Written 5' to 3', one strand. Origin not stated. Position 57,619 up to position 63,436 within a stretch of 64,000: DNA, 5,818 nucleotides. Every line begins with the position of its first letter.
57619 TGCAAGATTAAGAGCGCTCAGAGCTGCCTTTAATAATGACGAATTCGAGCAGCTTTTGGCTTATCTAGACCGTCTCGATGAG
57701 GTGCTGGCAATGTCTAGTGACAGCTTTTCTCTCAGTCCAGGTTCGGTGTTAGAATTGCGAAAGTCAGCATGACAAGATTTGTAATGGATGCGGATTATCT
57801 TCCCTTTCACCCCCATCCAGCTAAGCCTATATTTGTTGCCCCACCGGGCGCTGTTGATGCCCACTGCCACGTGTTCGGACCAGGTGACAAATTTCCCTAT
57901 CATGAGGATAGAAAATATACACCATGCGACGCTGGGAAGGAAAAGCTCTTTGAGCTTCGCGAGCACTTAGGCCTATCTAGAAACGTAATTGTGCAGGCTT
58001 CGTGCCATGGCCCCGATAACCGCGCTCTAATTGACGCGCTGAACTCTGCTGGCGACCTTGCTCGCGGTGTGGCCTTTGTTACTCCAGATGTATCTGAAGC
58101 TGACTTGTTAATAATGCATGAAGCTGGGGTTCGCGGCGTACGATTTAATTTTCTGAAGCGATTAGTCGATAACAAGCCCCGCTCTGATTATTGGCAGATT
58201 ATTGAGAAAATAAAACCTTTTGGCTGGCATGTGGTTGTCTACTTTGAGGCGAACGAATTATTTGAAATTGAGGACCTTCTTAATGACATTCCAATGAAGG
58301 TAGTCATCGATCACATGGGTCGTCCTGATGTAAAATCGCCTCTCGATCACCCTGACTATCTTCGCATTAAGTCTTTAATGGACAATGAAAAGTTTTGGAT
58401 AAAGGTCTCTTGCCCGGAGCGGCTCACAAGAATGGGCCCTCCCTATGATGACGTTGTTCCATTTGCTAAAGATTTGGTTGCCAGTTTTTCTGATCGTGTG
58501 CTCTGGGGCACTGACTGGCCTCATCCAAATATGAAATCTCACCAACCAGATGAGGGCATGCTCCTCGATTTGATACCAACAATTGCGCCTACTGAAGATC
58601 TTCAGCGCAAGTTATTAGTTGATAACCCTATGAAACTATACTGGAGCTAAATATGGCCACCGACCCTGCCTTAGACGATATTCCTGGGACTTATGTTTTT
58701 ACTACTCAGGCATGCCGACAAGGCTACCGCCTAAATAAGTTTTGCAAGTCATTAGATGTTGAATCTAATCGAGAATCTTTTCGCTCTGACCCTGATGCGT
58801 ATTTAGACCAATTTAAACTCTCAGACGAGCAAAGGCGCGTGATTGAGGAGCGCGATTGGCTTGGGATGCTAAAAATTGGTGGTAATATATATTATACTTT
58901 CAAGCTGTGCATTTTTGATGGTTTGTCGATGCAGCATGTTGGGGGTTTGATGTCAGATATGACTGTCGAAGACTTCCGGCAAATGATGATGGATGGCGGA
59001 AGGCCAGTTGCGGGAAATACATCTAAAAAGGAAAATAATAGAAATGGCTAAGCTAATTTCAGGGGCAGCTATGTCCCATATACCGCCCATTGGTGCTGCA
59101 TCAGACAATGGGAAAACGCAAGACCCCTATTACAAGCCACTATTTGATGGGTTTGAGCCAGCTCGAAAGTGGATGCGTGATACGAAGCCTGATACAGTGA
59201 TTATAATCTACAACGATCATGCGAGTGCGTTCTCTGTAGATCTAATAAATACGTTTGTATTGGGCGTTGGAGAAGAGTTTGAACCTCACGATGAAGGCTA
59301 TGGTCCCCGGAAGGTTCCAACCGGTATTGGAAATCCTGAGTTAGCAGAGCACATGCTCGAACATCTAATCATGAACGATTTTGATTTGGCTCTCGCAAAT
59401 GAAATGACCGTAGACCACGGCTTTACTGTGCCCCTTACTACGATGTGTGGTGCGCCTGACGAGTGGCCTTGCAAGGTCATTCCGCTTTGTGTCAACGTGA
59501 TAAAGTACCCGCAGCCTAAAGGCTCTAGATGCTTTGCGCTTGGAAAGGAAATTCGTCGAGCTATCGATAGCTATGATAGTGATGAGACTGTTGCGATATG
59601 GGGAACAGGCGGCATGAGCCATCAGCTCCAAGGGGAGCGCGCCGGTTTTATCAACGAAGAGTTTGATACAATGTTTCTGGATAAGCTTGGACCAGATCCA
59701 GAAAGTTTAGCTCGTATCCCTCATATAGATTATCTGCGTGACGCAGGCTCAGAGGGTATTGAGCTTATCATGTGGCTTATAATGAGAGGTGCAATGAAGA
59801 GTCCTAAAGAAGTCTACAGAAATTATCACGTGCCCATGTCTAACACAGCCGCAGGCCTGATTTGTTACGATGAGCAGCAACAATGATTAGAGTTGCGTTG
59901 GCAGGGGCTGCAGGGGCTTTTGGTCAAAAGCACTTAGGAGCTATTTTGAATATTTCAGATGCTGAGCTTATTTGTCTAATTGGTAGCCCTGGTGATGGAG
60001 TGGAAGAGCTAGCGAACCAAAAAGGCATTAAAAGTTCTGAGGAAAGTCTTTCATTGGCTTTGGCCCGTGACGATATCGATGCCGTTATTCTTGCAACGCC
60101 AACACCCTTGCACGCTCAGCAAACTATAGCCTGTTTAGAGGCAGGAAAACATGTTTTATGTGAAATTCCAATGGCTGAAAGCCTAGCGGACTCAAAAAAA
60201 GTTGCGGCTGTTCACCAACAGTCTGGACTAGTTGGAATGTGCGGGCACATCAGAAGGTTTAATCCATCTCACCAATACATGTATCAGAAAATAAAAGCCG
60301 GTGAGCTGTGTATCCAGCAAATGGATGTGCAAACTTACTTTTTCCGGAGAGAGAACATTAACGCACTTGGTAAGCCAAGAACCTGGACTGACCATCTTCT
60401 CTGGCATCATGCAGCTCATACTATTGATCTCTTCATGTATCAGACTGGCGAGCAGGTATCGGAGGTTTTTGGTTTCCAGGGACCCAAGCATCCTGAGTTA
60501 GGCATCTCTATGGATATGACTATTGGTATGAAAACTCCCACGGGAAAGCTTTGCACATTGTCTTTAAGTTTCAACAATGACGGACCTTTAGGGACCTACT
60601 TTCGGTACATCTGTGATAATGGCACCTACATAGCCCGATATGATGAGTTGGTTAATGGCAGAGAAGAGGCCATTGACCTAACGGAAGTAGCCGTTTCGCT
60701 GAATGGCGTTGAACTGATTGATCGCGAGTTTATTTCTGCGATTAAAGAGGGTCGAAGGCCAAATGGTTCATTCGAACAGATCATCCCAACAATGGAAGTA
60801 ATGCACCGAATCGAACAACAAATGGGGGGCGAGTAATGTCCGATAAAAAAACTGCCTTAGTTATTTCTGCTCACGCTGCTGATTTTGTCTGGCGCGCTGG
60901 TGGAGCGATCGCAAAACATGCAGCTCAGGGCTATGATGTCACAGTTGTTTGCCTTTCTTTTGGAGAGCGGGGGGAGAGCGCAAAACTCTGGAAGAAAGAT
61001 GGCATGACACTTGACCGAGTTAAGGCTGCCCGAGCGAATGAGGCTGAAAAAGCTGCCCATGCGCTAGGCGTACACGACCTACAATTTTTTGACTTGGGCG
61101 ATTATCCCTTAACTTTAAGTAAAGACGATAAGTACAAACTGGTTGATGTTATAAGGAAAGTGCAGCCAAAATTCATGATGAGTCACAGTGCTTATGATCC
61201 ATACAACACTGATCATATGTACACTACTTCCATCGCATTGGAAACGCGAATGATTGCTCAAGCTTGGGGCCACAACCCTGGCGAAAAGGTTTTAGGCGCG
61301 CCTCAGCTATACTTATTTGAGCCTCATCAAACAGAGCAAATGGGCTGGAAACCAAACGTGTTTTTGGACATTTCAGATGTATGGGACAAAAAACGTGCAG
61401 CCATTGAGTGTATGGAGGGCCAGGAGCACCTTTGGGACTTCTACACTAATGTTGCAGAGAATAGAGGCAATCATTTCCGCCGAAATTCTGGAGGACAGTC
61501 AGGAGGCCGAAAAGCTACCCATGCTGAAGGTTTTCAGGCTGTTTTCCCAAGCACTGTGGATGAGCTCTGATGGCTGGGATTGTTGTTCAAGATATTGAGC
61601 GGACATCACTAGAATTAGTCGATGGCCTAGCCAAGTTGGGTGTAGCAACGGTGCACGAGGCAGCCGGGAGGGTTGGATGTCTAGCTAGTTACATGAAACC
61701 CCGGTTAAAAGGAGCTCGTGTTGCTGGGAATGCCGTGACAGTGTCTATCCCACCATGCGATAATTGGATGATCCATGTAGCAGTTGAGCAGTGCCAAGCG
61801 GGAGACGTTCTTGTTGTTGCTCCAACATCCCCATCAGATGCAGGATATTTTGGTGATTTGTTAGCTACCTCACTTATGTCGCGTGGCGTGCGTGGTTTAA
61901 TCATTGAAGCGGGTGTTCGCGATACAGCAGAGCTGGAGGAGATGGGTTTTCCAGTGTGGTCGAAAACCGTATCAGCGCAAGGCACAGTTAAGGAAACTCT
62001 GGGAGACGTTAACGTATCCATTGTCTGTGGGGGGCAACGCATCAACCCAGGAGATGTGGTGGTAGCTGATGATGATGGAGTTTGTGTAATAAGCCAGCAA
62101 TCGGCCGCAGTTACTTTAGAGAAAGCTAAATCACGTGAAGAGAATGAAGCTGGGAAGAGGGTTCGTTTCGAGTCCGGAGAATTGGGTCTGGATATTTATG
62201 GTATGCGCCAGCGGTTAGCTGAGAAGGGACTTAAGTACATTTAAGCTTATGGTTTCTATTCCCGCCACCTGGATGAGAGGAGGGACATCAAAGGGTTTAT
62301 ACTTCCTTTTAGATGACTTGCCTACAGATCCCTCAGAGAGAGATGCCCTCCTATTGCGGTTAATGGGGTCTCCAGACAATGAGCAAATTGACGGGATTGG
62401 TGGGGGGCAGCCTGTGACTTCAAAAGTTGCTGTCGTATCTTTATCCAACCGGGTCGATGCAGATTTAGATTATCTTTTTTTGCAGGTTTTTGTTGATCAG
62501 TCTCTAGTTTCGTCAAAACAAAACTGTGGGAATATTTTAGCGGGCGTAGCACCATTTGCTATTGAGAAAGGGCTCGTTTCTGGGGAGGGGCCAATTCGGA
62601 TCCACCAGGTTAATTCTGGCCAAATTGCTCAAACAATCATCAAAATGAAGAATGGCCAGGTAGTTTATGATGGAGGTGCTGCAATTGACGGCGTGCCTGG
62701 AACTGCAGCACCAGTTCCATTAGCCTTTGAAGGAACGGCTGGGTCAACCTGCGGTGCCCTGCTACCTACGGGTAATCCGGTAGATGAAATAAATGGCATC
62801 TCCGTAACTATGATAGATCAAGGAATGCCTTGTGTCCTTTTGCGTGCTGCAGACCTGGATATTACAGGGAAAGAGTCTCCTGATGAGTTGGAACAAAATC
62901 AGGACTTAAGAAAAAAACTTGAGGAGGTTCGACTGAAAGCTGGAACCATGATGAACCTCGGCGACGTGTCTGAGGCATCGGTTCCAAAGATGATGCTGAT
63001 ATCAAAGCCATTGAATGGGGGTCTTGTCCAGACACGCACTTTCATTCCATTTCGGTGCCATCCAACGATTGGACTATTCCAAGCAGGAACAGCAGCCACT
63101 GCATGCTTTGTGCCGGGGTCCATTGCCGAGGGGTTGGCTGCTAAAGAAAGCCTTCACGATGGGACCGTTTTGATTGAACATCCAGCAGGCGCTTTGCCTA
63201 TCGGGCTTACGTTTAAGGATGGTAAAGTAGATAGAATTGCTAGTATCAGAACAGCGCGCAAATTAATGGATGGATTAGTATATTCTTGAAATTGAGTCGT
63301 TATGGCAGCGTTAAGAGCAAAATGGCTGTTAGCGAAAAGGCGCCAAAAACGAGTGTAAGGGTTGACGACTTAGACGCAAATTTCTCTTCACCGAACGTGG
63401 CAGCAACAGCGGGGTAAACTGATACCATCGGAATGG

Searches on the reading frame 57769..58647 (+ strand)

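Call 100: search_protein_families(library=pfam, proteins=[window:57769-58647:+], max_evalue=0.001)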
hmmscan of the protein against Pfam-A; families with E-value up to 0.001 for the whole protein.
window:57769-58647:+ (293 aa): 1 family
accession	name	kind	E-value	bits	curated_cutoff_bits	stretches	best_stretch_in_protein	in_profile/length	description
PF04909.20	Amidohydro_2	-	2.1e-54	185.7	26.4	1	29-291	1-287/289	Amidohydrolase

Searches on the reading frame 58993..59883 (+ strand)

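Call 100: search_protein_families(library=pfam, proteins=[window:58993-59883:+], max_evalue=0.001)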
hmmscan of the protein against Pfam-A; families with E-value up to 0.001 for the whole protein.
window:58993-59883:+ (297 aa): 1 family
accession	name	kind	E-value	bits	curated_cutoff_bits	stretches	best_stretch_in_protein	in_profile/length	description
PF02900.23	LigB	-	3e-73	246.7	26.3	1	25-286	3-267/269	Catalytic LigB subunit of aromatic ring-opening dioxygenase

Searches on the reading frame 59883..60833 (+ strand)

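Call 100: search_protein_families(library=pfam, proteins=[window:59883-60833:+], max_evalue=0.001)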
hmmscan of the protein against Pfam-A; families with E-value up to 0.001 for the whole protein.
window:59883-60833:+ (317 aa): 3 families
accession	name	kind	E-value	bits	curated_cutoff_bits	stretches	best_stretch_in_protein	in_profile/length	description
PF19858.4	OxRdtase_C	-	3.7e-87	290.3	26.3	1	152-314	1-163/163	Bacterial oxidoreductases, C-terminal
PF01408.29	GFO_IDH_MocA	-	1e-21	78.3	24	1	2-121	1-119/120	Oxidoreductase family, NAD-binding Rossmann fold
PF22725.1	GFO_IDH_MocA_C3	-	3.4e-07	30.8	27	1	137-249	8-123/124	GFO/IDH/MocA C-terminal domain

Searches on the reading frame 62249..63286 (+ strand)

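Call 43: search_protein_families(library=pfam, proteins=[window:62249-63286:+], max_evalue=0.001)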
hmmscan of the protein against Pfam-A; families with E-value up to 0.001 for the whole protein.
window:62249-63286:+ (346 aa): 1 family
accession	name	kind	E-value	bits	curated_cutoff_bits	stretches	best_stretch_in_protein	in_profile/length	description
PF04303.18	PrpF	-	3.2e-94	316.3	27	1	1-345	1-369/371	PrpF protein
